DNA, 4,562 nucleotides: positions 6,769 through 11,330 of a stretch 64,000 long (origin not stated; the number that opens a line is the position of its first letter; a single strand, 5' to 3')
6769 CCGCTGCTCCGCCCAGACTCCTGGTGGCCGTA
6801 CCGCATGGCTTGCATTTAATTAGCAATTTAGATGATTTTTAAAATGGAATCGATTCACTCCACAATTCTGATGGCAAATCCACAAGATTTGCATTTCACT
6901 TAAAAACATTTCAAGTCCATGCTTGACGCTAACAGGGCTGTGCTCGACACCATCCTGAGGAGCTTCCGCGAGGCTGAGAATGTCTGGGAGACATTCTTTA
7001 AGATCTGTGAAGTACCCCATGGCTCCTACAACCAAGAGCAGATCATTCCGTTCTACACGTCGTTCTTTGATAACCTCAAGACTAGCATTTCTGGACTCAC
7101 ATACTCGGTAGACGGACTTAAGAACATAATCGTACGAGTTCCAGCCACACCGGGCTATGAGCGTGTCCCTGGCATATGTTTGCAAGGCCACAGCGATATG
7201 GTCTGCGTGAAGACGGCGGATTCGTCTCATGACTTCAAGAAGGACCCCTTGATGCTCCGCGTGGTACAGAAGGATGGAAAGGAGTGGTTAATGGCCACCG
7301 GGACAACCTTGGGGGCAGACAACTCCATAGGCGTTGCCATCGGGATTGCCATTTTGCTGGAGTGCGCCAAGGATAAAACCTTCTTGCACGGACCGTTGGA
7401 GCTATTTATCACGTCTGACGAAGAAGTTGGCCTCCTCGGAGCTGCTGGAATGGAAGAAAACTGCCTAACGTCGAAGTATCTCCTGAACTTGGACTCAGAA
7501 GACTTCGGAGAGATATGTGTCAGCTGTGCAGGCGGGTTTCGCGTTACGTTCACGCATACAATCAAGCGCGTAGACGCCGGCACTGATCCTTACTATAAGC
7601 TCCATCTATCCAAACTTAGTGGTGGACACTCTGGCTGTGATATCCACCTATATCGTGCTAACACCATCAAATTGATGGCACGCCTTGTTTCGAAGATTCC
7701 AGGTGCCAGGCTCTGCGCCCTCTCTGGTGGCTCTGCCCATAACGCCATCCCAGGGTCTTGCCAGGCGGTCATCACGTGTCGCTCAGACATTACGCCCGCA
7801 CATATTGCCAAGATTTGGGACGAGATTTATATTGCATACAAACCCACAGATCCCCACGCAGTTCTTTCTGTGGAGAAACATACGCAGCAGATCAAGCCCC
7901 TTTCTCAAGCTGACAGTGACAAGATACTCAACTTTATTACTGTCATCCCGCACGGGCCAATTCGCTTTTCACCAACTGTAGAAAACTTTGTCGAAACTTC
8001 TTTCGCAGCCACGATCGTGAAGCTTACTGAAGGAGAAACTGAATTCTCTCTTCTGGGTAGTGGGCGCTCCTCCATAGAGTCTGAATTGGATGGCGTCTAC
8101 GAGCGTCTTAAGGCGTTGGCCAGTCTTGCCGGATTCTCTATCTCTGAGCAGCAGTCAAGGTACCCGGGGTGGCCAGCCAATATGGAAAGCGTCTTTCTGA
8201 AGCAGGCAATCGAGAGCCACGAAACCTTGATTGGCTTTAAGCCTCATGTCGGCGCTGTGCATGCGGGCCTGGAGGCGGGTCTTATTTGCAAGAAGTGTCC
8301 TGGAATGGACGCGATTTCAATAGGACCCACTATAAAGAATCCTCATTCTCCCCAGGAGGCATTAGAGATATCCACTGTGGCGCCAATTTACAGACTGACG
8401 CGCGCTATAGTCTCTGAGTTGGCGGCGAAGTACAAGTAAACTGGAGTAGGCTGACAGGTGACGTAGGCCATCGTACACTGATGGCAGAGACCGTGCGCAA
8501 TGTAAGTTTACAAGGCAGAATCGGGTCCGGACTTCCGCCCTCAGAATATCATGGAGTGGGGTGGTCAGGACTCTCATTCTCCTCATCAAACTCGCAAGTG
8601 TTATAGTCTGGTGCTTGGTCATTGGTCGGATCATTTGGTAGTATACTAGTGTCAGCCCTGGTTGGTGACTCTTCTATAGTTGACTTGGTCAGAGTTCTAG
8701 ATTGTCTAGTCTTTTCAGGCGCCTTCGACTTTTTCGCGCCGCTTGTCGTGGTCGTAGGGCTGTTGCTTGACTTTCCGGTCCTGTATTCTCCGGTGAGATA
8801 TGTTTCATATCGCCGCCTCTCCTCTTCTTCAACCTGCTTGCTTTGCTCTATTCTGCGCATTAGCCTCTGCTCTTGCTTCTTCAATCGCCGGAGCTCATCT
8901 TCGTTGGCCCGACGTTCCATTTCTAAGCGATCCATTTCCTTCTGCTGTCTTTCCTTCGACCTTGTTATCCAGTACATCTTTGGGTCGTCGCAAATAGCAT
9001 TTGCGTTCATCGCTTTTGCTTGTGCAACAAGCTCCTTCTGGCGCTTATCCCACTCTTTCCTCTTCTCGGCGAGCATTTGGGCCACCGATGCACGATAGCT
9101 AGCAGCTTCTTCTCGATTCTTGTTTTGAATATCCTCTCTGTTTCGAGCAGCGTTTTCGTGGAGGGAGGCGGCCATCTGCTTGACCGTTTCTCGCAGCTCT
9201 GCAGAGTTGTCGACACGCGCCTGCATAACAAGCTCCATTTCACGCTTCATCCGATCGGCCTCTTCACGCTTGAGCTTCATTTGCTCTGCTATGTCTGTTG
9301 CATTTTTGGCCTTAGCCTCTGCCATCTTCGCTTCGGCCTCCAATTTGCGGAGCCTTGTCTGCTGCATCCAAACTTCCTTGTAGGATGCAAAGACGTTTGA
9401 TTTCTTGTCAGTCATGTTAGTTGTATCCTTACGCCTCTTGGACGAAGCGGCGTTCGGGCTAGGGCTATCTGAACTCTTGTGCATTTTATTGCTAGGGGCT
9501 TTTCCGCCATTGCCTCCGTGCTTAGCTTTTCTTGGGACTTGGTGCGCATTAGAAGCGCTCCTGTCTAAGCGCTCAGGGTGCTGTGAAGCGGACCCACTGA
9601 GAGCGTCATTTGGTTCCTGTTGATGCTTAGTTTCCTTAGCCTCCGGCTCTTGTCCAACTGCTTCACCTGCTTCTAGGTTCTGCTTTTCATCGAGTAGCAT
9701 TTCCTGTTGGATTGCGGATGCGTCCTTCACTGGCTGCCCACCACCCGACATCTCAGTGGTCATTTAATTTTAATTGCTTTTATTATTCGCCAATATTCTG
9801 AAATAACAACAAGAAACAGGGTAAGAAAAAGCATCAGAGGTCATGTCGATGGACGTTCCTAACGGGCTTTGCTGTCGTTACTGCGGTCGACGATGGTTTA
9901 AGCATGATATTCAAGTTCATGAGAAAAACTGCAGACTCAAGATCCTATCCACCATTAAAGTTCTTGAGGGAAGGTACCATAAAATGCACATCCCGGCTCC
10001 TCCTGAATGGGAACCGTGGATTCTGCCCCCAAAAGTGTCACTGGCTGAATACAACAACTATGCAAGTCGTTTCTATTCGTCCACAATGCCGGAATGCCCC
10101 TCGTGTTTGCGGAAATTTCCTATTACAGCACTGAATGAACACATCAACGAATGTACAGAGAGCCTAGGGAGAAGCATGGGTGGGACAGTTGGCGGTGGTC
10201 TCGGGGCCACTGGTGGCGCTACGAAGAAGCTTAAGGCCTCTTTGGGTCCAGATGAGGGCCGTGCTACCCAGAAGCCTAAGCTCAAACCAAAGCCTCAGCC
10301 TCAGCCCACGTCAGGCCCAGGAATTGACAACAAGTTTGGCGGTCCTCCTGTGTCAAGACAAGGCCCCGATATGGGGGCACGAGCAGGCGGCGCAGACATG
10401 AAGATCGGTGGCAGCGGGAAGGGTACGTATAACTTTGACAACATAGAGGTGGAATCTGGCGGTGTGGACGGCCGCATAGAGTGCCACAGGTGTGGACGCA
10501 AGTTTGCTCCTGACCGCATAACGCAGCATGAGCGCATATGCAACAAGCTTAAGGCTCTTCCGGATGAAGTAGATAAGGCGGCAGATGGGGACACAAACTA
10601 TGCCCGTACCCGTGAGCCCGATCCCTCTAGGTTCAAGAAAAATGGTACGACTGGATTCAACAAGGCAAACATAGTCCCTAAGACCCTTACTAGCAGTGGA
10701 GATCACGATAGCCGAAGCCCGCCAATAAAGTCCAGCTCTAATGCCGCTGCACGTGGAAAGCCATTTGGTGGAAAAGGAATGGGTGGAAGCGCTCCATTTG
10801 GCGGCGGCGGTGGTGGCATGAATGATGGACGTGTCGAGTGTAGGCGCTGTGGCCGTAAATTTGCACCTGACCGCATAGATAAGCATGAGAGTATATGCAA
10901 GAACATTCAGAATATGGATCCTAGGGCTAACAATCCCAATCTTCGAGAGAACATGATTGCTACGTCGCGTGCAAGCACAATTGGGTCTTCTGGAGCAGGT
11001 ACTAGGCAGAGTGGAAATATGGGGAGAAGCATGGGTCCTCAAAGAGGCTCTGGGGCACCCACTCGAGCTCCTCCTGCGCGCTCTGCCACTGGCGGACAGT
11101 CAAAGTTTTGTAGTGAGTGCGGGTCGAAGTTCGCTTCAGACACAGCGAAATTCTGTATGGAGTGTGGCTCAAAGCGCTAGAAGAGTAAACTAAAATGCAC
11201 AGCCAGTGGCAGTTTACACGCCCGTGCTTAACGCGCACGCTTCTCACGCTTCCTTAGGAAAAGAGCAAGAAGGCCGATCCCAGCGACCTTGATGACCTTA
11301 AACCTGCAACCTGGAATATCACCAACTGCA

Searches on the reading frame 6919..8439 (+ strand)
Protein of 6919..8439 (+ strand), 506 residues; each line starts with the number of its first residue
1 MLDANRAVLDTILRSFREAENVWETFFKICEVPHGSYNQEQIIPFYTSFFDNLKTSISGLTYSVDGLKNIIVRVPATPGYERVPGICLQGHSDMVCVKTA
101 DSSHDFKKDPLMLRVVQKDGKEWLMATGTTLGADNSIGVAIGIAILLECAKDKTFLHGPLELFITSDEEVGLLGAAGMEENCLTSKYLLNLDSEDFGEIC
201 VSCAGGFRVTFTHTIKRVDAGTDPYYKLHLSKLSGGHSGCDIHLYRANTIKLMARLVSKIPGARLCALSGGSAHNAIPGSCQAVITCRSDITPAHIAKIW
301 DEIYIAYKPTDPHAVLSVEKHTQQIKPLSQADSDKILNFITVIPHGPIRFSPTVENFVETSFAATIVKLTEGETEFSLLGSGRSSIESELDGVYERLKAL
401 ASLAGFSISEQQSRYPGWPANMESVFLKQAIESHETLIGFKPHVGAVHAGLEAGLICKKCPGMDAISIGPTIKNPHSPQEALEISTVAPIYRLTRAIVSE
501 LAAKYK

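Call 16: search_protein_families(library=pfam, proteins=[window:6919-8439:+])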
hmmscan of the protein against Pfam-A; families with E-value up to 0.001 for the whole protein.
window:6919-8439:+ (506 aa): 2 families
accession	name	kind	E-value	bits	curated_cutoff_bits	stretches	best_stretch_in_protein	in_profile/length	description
PF01546.33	Peptidase_M20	-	2.3e-09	37.9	24.6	1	88-498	2-204/206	Peptidase family M20/M25/M40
PF07687.19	M20_dimer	-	5.4e-08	33.2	21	1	233-289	6-82/107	Peptidase dimerisation domain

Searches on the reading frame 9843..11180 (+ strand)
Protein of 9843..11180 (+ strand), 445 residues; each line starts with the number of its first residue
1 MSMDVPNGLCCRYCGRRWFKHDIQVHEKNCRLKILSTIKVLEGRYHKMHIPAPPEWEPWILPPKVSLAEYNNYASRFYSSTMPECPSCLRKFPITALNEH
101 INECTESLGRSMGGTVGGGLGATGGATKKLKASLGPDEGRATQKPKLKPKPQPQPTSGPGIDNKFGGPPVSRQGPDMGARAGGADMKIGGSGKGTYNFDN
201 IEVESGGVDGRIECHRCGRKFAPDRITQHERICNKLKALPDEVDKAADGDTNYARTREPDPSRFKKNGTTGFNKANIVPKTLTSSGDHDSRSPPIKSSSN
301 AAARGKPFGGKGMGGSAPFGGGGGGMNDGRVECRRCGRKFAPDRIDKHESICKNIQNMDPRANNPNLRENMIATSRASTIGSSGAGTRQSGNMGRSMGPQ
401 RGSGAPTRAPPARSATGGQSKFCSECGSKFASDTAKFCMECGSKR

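Call 16: search_protein_families(library=pfam, proteins=[window:9843-11180:+])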
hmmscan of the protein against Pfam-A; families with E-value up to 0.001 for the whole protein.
window:9843-11180:+ (445 aa): 2 families
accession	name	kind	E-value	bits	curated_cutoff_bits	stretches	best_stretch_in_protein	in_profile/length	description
PF13913.12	zf-C2HC_2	-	1.3e-19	69.7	27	2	330-353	2-25/25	zinc-finger of a C2HC-type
PF18439.7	zf_UBZ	-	6.6e-05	22.9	25.6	0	212-230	3-21/32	Ubiquitin-Binding Zinc Finger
